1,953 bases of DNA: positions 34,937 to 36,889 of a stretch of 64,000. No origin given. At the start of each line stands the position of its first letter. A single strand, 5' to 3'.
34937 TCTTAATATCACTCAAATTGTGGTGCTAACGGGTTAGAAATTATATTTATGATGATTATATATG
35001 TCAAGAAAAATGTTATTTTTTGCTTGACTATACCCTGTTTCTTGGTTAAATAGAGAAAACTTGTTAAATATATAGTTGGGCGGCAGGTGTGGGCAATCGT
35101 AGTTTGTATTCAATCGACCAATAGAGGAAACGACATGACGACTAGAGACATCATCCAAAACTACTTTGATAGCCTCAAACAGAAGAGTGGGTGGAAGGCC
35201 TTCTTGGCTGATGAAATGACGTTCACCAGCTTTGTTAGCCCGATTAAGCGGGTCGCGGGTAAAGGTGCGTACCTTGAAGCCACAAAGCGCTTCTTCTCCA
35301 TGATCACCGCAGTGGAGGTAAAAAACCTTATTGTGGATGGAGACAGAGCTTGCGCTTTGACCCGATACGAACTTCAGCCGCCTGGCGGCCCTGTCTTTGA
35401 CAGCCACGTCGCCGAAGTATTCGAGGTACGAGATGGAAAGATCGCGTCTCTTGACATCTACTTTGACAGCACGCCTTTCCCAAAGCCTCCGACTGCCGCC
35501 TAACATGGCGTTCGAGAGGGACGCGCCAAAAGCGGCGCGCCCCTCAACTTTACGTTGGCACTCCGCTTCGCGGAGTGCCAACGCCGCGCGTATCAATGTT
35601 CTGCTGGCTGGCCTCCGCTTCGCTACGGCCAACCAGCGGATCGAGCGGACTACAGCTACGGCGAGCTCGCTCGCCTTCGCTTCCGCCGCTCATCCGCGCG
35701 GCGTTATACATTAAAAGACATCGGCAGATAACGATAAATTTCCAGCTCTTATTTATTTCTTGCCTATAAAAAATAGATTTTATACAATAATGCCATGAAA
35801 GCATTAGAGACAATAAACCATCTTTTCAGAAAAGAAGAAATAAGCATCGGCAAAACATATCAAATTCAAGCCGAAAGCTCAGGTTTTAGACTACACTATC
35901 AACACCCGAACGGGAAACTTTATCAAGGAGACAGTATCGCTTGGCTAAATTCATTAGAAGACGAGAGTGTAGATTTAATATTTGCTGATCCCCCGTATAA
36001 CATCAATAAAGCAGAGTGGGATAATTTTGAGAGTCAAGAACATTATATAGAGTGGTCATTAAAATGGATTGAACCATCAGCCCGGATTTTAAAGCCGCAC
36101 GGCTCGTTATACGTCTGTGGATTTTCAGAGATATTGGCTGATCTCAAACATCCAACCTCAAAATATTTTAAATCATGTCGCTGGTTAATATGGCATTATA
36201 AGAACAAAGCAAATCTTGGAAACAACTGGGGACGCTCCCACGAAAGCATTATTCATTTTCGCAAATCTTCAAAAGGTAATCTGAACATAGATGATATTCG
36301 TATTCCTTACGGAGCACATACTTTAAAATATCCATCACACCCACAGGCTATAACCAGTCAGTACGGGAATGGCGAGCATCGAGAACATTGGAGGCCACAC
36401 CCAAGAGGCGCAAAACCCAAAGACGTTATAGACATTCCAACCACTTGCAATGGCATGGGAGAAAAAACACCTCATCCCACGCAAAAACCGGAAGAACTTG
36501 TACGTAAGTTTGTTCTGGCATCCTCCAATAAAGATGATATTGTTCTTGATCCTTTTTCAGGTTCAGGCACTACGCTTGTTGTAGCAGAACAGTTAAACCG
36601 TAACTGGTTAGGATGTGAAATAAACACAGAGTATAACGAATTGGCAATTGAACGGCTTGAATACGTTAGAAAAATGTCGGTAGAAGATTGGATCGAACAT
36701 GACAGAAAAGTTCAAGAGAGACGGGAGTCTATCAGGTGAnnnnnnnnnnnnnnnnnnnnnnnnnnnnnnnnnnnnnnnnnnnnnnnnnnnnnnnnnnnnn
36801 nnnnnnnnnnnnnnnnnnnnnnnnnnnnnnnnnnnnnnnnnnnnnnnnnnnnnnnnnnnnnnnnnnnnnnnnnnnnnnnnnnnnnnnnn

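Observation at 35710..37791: A complete two-gene type II restriction-modification system carried as one integron cassette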

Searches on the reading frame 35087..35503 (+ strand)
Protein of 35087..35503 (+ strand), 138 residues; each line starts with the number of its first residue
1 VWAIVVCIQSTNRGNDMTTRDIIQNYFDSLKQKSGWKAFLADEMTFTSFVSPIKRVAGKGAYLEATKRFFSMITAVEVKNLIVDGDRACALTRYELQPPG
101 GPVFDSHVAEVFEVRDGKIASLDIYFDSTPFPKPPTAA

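Call 3: search_protein_families(library=pfam, proteins=[window:35087-35503:+], max_evalue=0.1)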
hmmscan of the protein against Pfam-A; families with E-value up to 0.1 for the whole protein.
window:35087-35503:+ (138 aa): 5 families
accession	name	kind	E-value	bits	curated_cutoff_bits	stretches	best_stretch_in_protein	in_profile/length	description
PF12680.13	SnoaL_2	-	1.2e-11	45.5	27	1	34-121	14-101/102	SnoaL-like domain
PF07366.18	SnoaL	-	0.0002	21.6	28.4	1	34-127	17-118/126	SnoaL-like polyketide cyclase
PF07858.18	LEH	-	0.0047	17.7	24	1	38-128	24-113/122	Limonene-1,2-epoxide hydrolase catalytic domain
PF16247.11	DUF4904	-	0.013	15.7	27.7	1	19-105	6-89/129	Domain of unknown function (DUF4904)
PF14534.12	DUF4440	-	0.048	14.5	25.2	1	35-117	19-103/107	Domain of unknown function (DUF4440)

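Call 4: search_protein_families(library=ncbifam, proteins=[window:35087-35503:+], max_evalue=0.1)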
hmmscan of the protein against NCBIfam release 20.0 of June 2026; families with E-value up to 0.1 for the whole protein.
window:35087-35503:+ (138 aa): 2 families
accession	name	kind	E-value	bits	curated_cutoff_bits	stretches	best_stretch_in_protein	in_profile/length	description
TIGR02096.1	TIGR02096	subfamily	0.013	15.8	97.1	0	99-131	92-124/129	ketosteroid isomerase-related protein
NF006089.0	PRK08241.1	subfamily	0.082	12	240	1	16-132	216-332/343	RNA polymerase subunit sigma-70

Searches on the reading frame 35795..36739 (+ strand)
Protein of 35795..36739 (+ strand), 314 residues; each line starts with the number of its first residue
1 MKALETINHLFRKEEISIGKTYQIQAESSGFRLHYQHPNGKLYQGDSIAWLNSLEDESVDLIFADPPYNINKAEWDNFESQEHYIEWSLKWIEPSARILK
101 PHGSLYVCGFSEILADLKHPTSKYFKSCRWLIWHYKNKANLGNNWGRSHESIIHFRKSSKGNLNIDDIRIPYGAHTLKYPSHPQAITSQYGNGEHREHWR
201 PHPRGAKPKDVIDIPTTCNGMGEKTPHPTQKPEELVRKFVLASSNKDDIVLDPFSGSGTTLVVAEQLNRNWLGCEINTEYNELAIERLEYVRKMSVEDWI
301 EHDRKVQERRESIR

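Call 3: search_protein_families(library=pfam, proteins=[window:35795-36739:+], max_evalue=0.1)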
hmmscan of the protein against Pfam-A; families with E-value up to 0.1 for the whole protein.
window:35795-36739:+ (314 aa): 6 families
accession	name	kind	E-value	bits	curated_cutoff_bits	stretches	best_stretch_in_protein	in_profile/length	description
PF01555.25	N6_N4_Mtase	-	1.1e-51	176.4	26.7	1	59-285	1-220/221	DNA methylase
PF01170.24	UPF0020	-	0.00018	21.7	22.3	1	241-272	23-54/197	RMKL-like, methyltransferase domain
PF03602.21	Cons_hypoth95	-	0.0011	19.1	24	0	45-73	99-128/182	Conserved hypothetical protein 95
PF02086.21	MethyltransfD12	-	0.0034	17.6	22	0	56-73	173-192/253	D12 class N6 adenine-specific DNA methyltransferase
PF13847.12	Methyltransf_31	-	0.017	15.3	27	0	39-126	55-127/145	Methyltransferase domain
PF02384.22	N6_Mtase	-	0.017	14.9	20.4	0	42-82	109-148/311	N-6 DNA Methylase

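Call 4: search_protein_families(library=ncbifam, proteins=[window:35795-36739:+], max_evalue=0.1)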
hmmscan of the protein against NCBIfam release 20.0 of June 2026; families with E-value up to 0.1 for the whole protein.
window:35795-36739:+ (314 aa): 7 families
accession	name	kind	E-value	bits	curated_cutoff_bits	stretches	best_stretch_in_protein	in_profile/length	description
NF008572.0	PRK11524.1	equivalog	6.8e-48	163.3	292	1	35-308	10-276/294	adenine-specific DNA-methyltransferase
NF050803.1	DnaMtaseCcrMCaul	equivalog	6.7e-38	130.5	830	2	222-310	182-269/350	adenine-specific DNA-methyltransferase CcrM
NF010253.0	PRK13699.1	subfamily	3.1e-16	59.8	244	2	224-294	141-211/226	DNA methyltransferase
NF008748.0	PRK11783.1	equivalog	1.2e-05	23.8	466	1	38-106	592-656/704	bifunctional 23S rRNA (guanine(2069)-N(7))-methyltransferase RlmK/23S rRNA (guanine(2445)-N(2))-methyltransferase RlmL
TIGR01177.1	TIGR01177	hypoth_equivalog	0.0001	21.7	316.55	1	235-289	170-225/330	TIGR01177 family methyltransferase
NF040721.1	Trm14_Arch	equivalog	0.0012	18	280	1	241-283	186-228/370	tRNA (guanine(6)-N2)-methyltransferase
TIGR00095.1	TIGR00095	equivalog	0.021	14.5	117.5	0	54-74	120-140/194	16S rRNA (guanine(966)-N(2))-methyltransferase RsmD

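Call 5: search_protein_families(library=padloc, proteins=[window:35795-36739:+], max_evalue=1)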
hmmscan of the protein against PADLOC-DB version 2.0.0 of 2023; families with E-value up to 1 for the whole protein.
window:35795-36739:+ (314 aa): 84 families (the best 25 are shown)
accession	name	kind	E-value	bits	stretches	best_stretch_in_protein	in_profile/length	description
PDLC03371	MTase_II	-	1.1e-70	236.1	1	34-292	5-256/260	Type II methyltransferase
PDLC03299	MTase_II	-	1.4e-60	203.3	1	36-301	11-270/296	Type II methyltransferase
PDLC03216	MTase_II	-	1.8e-41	140.4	2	223-301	191-268/364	Type II methyltransferase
PDLC03320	MTase_II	-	3.7e-39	132.6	1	37-295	30-281/289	Type II methyltransferase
PDLC03738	oMTase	-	7.9e-38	128.1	2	223-308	201-285/376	orphan methyltransferase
PDLC03230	MTase_II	-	5e-35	119.4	1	36-286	33-280/360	Type II methyltransferase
PDLC03353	MTase_II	-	1.2e-32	111.5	2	223-290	185-252/260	Type II methyltransferase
PDLC03387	MTase_II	-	5.9e-32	109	2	132-289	147-276/289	Type II methyltransferase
PDLC03238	MTase_II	-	3.4e-31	106.7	1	32-278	116-355/428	Type II methyltransferase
PDLC03339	MTase_II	-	2.7e-29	100.1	1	41-294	5-277/399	Type II methyltransferase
PDLC03265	MTase_II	-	3.3e-29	100.4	2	35-151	20-141/333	Type II methyltransferase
PDLC03327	MTase_II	-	1.2e-25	88.4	1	46-292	46-288/319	Type II methyltransferase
PDLC03323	MTase_II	-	1.8e-24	84.4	2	34-107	9-82/330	Type II methyltransferase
PDLC03300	MTase_II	-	2.1e-23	80.9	3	204-292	192-280/302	Type II methyltransferase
PDLC03251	MTase_II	-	3.6e-22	76.9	2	225-293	203-271/282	Type II methyltransferase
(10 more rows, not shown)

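Call 7: search_solved_structures(query=window:35795-36739:+, max_evalue=0.001)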
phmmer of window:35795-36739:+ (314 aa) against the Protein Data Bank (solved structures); distinct sequences matched with E-value up to 0.001: 13.
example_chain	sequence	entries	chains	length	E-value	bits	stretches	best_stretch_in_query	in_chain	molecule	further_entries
1g60_A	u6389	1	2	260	3.1e-39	137.9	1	41-282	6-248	Adenine-specific Methyltransferase MboIIA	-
8urk_A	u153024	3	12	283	2e-29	105.7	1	41-289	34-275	Methyltransferase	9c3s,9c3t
9c3u_A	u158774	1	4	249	2.3e-29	105.5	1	42-288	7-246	Methyltransferase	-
6pbd_A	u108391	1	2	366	6.7e-26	94.1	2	223-299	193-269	Modification methylase CcrMI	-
1nw8_A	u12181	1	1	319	5.5e-25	91.1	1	47-289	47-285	MODIFICATION METHYLASE RSRI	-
1eg2_A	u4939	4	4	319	7.6e-25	90.6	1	47-289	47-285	MODIFICATION METHYLASE RSRI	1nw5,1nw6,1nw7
8s9m_A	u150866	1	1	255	1.9e-19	72.9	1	224-303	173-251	DNA cytosine-N4 methyltransferase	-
8s9n_A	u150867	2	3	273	1.9e-19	72.9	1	224-303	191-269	DNA cytosine-N4 methyltransferase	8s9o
1boo_A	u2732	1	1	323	2.4e-19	72.6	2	33-107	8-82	PROTEIN (N-4 CYTOSINE-SPECIFIC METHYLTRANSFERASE PVU II)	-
5hek_A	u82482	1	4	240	1.6e-16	63.2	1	219-289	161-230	Adenine specific DNA methyltransferase (DpnA)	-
5hfj_A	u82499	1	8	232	2e-16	63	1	219-289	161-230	Adenine specific DNA methyltransferase (DpnA)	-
2zie_A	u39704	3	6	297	8.2e-11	44.5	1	222-289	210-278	Putative modification methylase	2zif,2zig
6k0w_B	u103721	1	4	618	8.1e-07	31.4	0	220-270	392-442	Adenine specific DNA methyltransferase (Mod)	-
